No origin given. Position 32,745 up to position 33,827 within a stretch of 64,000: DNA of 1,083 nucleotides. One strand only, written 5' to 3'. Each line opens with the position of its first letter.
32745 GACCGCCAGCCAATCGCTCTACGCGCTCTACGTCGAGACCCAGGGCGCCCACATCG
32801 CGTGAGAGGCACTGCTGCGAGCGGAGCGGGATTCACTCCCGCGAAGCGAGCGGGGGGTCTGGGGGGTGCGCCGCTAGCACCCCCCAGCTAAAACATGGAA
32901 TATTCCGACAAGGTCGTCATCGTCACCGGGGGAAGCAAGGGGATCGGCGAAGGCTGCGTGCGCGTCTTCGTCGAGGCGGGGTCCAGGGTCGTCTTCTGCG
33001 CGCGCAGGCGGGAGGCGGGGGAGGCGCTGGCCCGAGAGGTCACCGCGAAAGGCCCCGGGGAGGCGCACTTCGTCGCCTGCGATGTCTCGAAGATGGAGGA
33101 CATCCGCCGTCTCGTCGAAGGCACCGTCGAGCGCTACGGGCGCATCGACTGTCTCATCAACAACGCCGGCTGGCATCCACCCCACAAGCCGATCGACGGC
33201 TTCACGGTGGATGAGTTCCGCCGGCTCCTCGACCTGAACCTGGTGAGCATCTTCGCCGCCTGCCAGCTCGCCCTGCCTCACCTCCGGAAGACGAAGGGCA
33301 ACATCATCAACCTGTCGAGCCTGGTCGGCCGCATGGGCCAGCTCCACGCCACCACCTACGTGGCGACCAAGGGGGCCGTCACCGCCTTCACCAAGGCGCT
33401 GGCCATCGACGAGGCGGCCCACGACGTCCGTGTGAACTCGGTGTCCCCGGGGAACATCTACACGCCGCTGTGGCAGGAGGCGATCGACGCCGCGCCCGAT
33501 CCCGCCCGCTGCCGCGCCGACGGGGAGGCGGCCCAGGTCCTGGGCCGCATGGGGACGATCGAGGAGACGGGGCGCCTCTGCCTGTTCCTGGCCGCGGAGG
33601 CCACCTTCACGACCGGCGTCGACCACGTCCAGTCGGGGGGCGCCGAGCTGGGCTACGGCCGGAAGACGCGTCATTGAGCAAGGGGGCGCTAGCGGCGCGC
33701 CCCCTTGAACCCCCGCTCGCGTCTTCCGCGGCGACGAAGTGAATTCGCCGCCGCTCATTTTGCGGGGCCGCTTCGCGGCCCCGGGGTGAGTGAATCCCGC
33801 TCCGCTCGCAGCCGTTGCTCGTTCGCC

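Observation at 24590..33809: Unrecognised ~77-bp double-hairpin repeat family confined to intergenic gaps of the sugar-catabolism locus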

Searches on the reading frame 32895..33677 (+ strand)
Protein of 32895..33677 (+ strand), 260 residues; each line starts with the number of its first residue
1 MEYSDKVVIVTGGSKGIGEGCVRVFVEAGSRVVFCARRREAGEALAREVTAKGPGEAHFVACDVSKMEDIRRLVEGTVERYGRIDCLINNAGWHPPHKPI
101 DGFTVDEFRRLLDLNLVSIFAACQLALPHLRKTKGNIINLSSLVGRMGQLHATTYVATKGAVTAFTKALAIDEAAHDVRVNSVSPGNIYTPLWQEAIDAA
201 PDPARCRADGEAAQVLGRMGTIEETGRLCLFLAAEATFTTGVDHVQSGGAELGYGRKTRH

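Call 69: find_encoding_contigs(protein=window:32895-33677:+, flank=10000, max_places=4)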
Protein window:32895-33677:+ (260 aa): 3 contigs read that carry it; 3 places shown.
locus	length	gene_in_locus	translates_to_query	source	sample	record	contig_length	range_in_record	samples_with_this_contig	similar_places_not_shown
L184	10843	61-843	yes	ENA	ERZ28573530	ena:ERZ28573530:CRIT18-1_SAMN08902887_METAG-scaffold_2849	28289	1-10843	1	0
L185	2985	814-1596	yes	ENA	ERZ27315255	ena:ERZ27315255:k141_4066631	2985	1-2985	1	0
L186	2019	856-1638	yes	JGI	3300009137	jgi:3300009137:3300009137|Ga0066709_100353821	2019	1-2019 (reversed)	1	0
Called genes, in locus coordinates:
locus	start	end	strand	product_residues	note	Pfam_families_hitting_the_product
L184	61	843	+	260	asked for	PF00106:adh_short, PF08659:KR, PF23441:SDR (faint), PF13561:adh_short_C2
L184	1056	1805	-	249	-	PF00392:GntR, PF07729:FCD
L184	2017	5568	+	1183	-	PF13620:CarboxypepD_reg, PF13715:CarbopepD_reg_2, PF07715:Plug (weak), PF25183:OMP_b-brl_4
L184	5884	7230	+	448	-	PF01120:Alpha_L_fucos, PF14871:GHL6 (faint)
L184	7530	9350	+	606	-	PF02065:Melibiase (weak)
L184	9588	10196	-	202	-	-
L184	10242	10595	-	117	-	PF04430:DUF498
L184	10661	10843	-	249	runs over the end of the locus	PF22624:AASDHPPT_N, PF01648:ACPS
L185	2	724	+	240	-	?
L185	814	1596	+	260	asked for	PF00106:adh_short, PF08659:KR, PF23441:SDR (faint), PF13561:adh_short_C2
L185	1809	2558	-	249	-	PF00392:GntR, PF07729:FCD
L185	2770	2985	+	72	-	?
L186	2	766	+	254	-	?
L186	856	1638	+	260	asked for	PF00106:adh_short, PF08659:KR, PF23441:SDR (faint), PF13561:adh_short_C2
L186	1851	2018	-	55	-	?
